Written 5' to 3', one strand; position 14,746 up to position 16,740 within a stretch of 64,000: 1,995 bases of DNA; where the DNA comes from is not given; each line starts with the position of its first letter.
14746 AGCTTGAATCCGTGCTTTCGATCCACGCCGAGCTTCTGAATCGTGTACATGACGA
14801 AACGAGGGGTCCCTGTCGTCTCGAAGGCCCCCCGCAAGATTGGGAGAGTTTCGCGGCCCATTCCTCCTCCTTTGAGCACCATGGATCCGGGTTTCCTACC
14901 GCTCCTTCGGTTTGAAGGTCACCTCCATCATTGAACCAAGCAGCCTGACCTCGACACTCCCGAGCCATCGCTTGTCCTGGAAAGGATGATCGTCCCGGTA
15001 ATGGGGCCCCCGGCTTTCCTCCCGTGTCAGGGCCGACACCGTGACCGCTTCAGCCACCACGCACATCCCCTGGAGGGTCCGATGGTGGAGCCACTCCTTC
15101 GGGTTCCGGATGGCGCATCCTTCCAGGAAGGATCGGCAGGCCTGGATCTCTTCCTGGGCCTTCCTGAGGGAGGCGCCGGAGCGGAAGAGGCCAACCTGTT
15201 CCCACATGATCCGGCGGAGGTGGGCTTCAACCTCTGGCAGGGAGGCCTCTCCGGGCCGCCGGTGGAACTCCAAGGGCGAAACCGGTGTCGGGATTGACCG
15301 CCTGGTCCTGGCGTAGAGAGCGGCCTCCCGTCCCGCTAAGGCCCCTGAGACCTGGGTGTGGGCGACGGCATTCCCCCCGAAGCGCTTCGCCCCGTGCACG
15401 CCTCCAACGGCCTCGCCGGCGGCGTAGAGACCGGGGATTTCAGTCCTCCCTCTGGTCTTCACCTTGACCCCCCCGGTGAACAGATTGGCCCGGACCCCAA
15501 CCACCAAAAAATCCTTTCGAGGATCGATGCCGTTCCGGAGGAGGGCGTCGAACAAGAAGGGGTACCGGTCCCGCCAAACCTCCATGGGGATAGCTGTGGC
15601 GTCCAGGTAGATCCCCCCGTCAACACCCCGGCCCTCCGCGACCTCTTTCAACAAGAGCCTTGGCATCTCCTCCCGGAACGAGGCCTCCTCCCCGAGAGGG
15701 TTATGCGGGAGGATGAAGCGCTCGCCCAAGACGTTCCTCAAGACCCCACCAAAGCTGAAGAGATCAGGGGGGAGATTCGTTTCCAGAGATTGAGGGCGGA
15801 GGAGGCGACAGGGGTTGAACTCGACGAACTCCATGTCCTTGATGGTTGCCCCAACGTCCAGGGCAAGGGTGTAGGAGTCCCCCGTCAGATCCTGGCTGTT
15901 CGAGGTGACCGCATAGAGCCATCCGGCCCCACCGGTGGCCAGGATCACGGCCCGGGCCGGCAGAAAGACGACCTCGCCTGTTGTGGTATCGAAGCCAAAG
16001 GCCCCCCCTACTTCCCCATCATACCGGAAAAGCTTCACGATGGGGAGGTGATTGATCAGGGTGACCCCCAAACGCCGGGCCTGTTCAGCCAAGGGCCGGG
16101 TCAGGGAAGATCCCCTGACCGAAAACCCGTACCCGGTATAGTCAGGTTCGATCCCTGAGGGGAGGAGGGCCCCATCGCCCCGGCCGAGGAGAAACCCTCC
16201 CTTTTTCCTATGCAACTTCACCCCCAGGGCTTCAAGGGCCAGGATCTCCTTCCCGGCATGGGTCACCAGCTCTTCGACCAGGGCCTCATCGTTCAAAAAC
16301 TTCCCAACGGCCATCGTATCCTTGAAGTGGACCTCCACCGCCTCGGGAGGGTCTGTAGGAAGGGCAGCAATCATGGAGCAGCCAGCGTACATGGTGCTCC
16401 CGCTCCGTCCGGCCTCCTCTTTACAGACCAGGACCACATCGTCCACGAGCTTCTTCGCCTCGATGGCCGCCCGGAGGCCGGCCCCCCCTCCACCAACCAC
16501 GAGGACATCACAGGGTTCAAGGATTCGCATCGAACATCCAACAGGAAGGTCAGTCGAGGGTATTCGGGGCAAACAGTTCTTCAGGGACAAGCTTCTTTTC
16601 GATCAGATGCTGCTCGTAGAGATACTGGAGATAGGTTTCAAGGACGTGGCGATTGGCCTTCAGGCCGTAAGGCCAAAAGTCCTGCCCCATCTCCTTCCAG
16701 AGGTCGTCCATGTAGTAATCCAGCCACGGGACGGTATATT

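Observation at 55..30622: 30-kb island coupling lanthanide quinoproteins to an unexplained Fe-S/flavin enzyme set, with no pqq genes: candidate new cofactor or aromatic-turnover system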

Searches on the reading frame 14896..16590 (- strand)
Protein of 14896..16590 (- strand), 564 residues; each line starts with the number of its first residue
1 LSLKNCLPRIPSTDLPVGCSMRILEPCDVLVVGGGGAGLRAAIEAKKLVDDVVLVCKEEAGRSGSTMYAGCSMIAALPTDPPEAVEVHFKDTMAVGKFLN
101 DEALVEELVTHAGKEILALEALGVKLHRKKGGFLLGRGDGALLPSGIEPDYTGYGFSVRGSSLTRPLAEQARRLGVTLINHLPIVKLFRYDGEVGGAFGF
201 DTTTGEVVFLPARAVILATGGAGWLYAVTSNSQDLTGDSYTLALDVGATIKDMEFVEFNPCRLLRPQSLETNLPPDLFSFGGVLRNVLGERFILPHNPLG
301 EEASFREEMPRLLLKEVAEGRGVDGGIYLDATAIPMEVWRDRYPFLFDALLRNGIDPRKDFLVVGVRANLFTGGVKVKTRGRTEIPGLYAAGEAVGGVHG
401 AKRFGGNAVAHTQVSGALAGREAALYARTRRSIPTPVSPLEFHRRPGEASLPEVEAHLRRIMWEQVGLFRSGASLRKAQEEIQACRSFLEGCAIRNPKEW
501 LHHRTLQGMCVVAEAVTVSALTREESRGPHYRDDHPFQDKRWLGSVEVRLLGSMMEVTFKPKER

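Call 4: search_protein_families(library=pfam, proteins=[window:14896-16590:-])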
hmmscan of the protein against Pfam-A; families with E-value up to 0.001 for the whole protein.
window:14896-16590:- (564 aa): 5 families
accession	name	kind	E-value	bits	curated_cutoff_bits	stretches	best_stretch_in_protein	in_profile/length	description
PF00890.30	FAD_binding_2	-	1.2e-54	186.6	20.4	1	28-409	1-414/414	FAD binding domain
PF02910.25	Succ_DH_flav_C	-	2.7e-17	63.3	20.8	1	457-543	3-95/130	Fumarate reductase flavoprotein C-term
PF01266.30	DAO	-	2.1e-14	54.3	27.9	1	28-221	1-204/353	FAD dependent oxidoreductase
PF07992.20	Pyr_redox_2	-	1.4e-08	35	26.1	1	28-107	2-58/291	Pyridine nucleotide-disulphide oxidoreductase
PF03486.20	HI0933_like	-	1.7e-08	34.6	50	0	161-421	109-243/244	HI0933-like protein Rossmann domain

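Call 7: search_protein_families(library=ncbifam, proteins=[window:14896-16590:-], max_evalue=0.00001)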
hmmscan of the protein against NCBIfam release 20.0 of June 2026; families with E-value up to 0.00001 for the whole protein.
window:14896-16590:- (564 aa): 38 families (the best 25 are shown)
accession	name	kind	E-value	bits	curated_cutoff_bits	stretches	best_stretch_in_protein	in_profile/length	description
NF004900.0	PRK06263.1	equivalog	4.7e-113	378.7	718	1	27-549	8-535/546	fumarate reductase (CoM/CoB) subunit TfrA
NF005866.0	PRK07803.1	equivalog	7.7e-82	275.4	819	2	27-295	9-286/631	fumarate reductase/succinate dehydrogenase flavoprotein subunit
TIGR01812.1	sdhA_frdA_Gneg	subfamily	1.9e-81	274.3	567.3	1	28-542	1-536/568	succinate dehydrogenase or fumarate reductase, flavoprotein subunit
TIGR00551.1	nadB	equivalog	5.3e-79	266.2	452.75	1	27-536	3-489/489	L-aspartate oxidase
NF005867.0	PRK07804.1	equivalog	1.7e-77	261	639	1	26-553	18-534/548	L-aspartate oxidase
NF004724.0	PRK06069.1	subfamily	3.1e-76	256.8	826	1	27-561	6-564/577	succinate dehydrogenase/fumarate reductase flavoprotein subunit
NF005701.0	PRK07512.1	equivalog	4.7e-72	243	528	1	28-541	11-489/516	L-aspartate oxidase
NF005037.0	PRK06452.1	equivalog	3.5e-62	210.8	862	1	28-561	7-553/566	succinate dehydrogenase flavoprotein subunit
NF005636.0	PRK07395.1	subfamily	7e-62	209.4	723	1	22-543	8-542/560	L-aspartate oxidase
NF005978.0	PRK08071.1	equivalog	9.7e-61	205.7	621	1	28-539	5-494/514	L-aspartate oxidase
TIGR01816.1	sdhA_forward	equivalog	8.1e-60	202.6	727.35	1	28-542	4-545/584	succinate dehydrogenase flavoprotein subunit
NF006686.0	PRK09231.1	equivalog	6.2e-57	193.4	854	1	27-539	6-542/598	fumarate reductase (quinol) flavoprotein subunit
NF006567.0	PRK09077.1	equivalog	1.1e-56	192.2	629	1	26-541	8-524/537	L-aspartate oxidase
NF004613.0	PRK05945.1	equivalog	1.1e-55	189.4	824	1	27-542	4-543/575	succinate dehydrogenase/fumarate reductase flavoprotein subunit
TIGR01176.1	fum_red_Fp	equivalog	1.7e-55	188.7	932.7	1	28-536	5-537/580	fumarate reductase (quinol) flavoprotein subunit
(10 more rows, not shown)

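Call 31: find_homologous_proteins(query=window:14896-16590:-, max_evalue=1e-30)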
Query window:14896-16590:- (564 aa): 6329 proteins with E <= 1e-30 among 8000 candidates; the best 120 are listed.
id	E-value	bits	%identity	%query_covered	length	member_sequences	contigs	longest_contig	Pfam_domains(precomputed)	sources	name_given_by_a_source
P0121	0.0e+0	1143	92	96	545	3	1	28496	PF01266.31,PF00890.31,PF07992.21,PF03486.21,PF02910.26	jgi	-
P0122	0.0e+0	1027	82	96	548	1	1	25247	PF01266.31,PF00890.31,PF07992.21,PF03486.21,PF02910.26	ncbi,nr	ncbi:MAG: FAD-dependent oxidoreductase [candidate division NC10 bacterium]|nr:FAD-dependent oxidored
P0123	3.2e-250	850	70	96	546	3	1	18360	PF01266.31,PF00890.31,PF07992.21,PF03486.21,PF02910.26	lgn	-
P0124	1.4e-247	841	70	96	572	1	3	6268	PF01266.31,PF00890.31,PF07992.21,PF03486.21,PF02910.26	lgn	-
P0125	3.8e-240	817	68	96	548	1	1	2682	PF01266.31,PF00890.31,PF02910.26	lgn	-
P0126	3.5e-239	813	68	96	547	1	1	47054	PF01266.31,PF00890.31,PF07992.21,PF02910.26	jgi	jgi:succinate dehydrogenase/fumarate reductase flavoprotein subunit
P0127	1.1e-238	812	68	96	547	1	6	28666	PF01266.31,PF00890.31,PF07992.21,PF02910.26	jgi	jgi:succinate dehydrogenase/fumarate reductase flavoprotein subunit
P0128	9.4e-237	805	67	96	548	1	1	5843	PF01266.31,PF00890.31,PF07992.21,PF02910.26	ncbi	ncbi:MAG: FAD-binding protein [Candidatus Methylomirabilales bacterium]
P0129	3.4e-235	800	66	96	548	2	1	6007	PF01266.31,PF00890.31,PF07992.21,PF02910.26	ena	-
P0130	6.1e-235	799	67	96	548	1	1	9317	PF01266.31,PF00890.31,PF07992.21,PF02910.26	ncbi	ncbi:MAG: FAD-dependent oxidoreductase [Candidatus Methylomirabilales bacterium]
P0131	6.4e-235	799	68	96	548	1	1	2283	PF01266.31,PF00890.31,PF07992.21,PF03486.21,PF02910.26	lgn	-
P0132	1.0e-234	799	66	96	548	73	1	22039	PF00890.31,PF07992.21,PF02910.26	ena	-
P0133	2.1e-234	798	66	96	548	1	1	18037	PF01266.31,PF00890.31,PF02910.26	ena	-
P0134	4.2e-232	790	66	96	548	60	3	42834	PF01266.31,PF00890.31,PF02910.26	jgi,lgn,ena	-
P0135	7.1e-231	786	66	96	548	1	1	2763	PF01266.31,PF00890.31,PF07992.21,PF03486.21,PF02910.26,PF12831.14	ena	-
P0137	6.0e-222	756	62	95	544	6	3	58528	PF01266.31,PF00890.31,PF07992.21,PF03486.21,PF02910.26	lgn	-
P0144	8.4e-130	452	44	98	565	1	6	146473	PF01266.31,PF00890.31,PF07992.21,PF03486.21,PF02910.26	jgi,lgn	jgi:succinate dehydrogenase/fumarate reductase flavoprotein subunit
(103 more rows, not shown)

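Call 32: find_encoding_contigs(protein=P0137, flank=10000, max_places=1)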
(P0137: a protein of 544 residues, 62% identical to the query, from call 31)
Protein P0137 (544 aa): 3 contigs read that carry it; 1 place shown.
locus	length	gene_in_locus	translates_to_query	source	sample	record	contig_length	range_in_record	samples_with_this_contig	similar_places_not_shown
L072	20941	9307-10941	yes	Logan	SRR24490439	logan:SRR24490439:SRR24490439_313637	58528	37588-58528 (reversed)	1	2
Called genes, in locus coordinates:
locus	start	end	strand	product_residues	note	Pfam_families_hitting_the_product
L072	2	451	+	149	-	?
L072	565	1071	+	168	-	PF04173:DoxD, PF07681:DoxX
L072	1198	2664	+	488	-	PF00672:HAMP, PF00512:HisKA, PF02518:HATPase_c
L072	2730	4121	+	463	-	PF00072:Response_reg, PF00158:Sigma54_activat, PF14532:Sigma54_activ_2, PF00004:AAA (weak), PF07728:AAA_5 (weak), PF25601:AAA_lid_14, PF02954:HTH_8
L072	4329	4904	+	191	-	PF11684:DUF3280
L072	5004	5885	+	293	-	PF02633:Creatininase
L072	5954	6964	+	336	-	PF00296:Bac_luciferase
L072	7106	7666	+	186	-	PF00857:Isochorismatase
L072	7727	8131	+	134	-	-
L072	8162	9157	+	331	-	PF00296:Bac_luciferase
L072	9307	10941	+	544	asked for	PF00890:FAD_binding_2, PF01266:DAO (faint), PF03486:HI0933_like (faint), PF07992:Pyr_redox_2, PF02910:Succ_DH_flav_C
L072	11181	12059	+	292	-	PF09084:NMT1, PF12974:Phosphonate-bd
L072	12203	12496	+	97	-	PF08734:GYD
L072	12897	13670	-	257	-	PF00106:adh_short, PF08659:KR, PF13561:adh_short_C2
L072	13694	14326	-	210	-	PF13353:Fer4_12, PF04055:Radical_SAM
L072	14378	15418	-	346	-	PF00155:Aminotran_1_2, PF01212:Beta_elim_lyase, PF00202:Aminotran_3 (faint), PF01041:DegT_DnrJ_EryC1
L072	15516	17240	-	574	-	PF01368:DHH, PF02272:DHHA1, PF17768:RecJ_OB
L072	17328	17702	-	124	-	-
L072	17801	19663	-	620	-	PF07995:GSDH, PF01839:FG-GAP (faint), PF13517:FG-GAP_3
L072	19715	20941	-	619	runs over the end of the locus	PF02518:HATPase_c, PF13589:HATPase_c_3, PF01119:DNA_mis_repair, PF08676:MutL_C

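Call 33: find_encoding_contigs(protein=P0126, flank=10000, max_places=1)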
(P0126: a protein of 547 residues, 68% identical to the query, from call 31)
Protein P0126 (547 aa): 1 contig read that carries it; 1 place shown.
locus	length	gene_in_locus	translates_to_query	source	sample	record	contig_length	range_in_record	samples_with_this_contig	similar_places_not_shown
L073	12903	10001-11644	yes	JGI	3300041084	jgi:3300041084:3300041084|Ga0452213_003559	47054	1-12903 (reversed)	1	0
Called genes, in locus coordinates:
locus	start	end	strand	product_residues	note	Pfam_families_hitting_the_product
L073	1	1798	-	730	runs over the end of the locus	PF00950:ABC-3, PF01032:FecCD (weak)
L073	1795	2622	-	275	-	PF00005:ABC_tran, PF02463:SMC_N (faint), PF13304:AAA_21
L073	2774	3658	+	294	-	PF02633:Creatininase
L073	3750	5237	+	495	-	PF00672:HAMP, PF00512:HisKA, PF02518:HATPase_c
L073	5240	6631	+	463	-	PF00072:Response_reg, PF00158:Sigma54_activat, PF14532:Sigma54_activ_2, PF07728:AAA_5 (faint), PF25601:AAA_lid_14, PF02954:HTH_8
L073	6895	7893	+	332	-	PF00296:Bac_luciferase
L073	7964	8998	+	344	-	PF00296:Bac_luciferase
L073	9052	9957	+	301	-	-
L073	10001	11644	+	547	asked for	PF00890:FAD_binding_2, PF01266:DAO, PF07992:Pyr_redox_2 (faint), PF02910:Succ_DH_flav_C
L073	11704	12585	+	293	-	PF09084:NMT1, PF12974:Phosphonate-bd (weak)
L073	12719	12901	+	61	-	?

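Call 34: find_encoding_contigs(protein=P0144, flank=10000, max_places=1)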
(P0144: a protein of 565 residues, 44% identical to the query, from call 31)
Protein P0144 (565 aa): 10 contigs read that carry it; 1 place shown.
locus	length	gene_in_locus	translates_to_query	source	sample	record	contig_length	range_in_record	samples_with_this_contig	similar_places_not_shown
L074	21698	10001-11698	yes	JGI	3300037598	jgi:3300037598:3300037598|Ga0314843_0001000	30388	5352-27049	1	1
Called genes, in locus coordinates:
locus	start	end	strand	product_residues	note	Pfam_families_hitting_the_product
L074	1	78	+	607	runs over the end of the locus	PF01634:HisG, PF00155:Aminotran_1_2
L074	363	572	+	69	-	PF18765:Polbeta (weak)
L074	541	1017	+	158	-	PF20797:HepT-like_2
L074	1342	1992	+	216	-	PF00475:IGPD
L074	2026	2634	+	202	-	PF00117:GATase, PF07685:GATase_3, PF01174:SNO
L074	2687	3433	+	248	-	PF00977:His_biosynth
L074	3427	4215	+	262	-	PF00977:His_biosynth, PF02581:TMP-TENI (faint), PF01207:Dus (weak), PF03060:NMO (faint)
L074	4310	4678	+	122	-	PF01502:PRA-CH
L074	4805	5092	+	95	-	PF01503:PRA-PH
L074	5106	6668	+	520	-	PF02142:MGS, PF01808:AICARFT_IMPCHas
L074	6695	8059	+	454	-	PF00815:Histidinol_dh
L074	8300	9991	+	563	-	PF03485:Arg_tRNA_synt_N, PF00750:tRNA-synt_1d, PF05746:DALR_1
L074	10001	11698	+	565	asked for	PF00890:FAD_binding_2, PF01266:DAO (weak), PF03486:HI0933_like (faint), PF07992:Pyr_redox_2 (faint), PF02910:Succ_DH_flav_C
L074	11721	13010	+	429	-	PF01071:GARS_A (faint), PF08442:ATP-grasp_2, PF13549:ATP-grasp_5, PF24948:Citrate_synth_N, PF16114:Citrate_bind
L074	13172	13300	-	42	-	-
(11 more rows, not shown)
